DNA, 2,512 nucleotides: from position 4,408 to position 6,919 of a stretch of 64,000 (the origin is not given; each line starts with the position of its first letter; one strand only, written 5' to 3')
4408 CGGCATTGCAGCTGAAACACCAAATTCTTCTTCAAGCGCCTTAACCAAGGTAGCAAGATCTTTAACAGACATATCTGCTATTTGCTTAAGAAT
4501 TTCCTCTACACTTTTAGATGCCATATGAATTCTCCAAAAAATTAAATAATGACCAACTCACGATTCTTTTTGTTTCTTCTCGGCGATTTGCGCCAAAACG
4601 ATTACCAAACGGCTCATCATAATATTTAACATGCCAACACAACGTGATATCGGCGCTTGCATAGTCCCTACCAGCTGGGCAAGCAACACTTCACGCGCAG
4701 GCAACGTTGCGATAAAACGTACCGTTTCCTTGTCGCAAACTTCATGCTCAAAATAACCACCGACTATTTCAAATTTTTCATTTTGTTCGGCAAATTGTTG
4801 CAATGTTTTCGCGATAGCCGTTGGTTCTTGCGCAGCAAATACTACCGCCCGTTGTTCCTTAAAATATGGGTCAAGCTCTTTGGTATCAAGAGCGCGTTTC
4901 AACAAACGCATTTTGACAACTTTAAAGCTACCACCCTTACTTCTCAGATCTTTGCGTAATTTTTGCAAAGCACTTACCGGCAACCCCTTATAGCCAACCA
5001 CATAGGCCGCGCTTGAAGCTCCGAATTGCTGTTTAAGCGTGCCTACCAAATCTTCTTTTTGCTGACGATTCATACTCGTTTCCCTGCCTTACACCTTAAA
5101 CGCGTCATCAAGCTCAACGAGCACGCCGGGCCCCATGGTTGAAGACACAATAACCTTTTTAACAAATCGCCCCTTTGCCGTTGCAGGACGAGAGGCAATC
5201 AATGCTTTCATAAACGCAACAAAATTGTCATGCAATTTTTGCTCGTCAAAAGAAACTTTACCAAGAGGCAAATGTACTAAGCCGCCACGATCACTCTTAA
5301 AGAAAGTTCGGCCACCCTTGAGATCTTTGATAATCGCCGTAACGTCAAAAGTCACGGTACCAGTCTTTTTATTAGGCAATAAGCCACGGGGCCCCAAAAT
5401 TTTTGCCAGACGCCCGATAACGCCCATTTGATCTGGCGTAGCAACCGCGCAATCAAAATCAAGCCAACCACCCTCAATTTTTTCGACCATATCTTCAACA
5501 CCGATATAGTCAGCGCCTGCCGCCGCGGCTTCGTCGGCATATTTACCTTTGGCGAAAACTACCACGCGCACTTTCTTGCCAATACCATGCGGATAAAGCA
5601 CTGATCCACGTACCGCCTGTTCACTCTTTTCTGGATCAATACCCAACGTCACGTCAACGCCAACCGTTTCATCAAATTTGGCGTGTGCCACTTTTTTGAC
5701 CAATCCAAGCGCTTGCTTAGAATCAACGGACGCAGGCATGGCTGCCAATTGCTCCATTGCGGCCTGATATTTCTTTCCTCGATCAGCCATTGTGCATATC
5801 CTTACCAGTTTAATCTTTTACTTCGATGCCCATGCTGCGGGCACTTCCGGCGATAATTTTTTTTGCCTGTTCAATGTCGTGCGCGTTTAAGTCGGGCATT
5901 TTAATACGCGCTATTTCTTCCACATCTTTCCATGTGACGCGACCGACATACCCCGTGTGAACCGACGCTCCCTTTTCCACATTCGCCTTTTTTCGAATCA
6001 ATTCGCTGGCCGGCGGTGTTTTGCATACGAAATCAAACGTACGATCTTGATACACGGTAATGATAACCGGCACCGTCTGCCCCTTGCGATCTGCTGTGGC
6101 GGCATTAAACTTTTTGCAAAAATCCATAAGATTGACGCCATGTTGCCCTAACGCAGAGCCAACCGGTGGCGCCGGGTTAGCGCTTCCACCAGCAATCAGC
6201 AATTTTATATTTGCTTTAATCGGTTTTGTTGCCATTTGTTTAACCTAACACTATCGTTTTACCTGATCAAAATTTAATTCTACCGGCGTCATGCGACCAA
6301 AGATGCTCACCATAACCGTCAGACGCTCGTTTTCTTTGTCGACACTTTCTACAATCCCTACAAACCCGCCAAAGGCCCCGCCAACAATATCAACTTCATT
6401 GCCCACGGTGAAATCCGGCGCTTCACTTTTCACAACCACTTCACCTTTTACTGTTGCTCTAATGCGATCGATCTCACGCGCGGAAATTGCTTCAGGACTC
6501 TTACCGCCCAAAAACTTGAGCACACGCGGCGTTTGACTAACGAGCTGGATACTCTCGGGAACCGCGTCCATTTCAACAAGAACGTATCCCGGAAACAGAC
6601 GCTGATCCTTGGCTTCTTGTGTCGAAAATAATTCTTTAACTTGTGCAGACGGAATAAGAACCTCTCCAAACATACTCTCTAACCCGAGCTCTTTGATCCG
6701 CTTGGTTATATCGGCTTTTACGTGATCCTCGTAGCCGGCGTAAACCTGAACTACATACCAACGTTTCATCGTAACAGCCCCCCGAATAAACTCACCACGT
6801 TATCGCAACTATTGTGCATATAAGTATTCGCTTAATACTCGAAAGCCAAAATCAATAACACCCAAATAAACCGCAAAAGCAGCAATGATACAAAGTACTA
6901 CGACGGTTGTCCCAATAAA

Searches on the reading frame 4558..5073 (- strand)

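Call 19: search_protein_families(library=ncbifam, proteins=[window:4558-5073:-], max_evalue=0.00001)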
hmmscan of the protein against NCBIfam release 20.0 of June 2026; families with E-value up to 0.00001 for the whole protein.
window:4558-5073:- (171 aa): 4 families
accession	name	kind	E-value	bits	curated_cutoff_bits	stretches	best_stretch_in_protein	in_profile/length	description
NF000955.1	PRK00099.1-1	equivalog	5.5e-45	153.2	85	1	4-168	1-168/168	50S ribosomal protein L10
NF003098.0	PRK04019.1-5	equivalog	3.5e-11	42.9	331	1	4-93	10-103/336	50S ribosomal protein L10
NF003095.0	PRK04019.1-1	equivalog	3.4e-09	36.2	381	1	5-96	16-111/339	50S ribosomal protein L10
NF003099.0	PRK04019.2-2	equivalog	7.5e-08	31.8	341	1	2-92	11-107/293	50S ribosomal protein L10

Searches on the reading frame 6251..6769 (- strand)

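Call 19: search_protein_families(library=ncbifam, proteins=[window:6251-6769:-], max_evalue=0.00001)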
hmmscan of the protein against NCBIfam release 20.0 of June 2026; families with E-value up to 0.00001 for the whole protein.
window:6251-6769:- (172 aa): 6 families
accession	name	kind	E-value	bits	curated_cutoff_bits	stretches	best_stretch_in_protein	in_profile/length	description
TIGR00922.1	nusG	equivalog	9.7e-48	162.2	135.7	1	4-171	1-170/172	transcription termination/antitermination protein NusG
TIGR01956.2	NusG_myco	equivalog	1.2e-25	90.5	150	1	113-171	179-237/239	transcription termination/antitermination protein NusG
NF033641.1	antiterm_LoaP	exception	4.7e-22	78.9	125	1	4-170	1-164/166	antiterminator LoaP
NF033644.1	antiterm_UpxY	subfamily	1.8e-12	47.5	100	1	4-160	1-154/164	UpxY family transcription antiterminator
TIGR01955.1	RfaH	equivalog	2e-11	44.2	144.5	1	31-170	19-158/159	transcription/translation regulatory transformer protein RfaH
NF006534.0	PRK09014.1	equivalog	2.6e-08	33.9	124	1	1-162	1-151/162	transcription/translation regulatory transformer protein RfaH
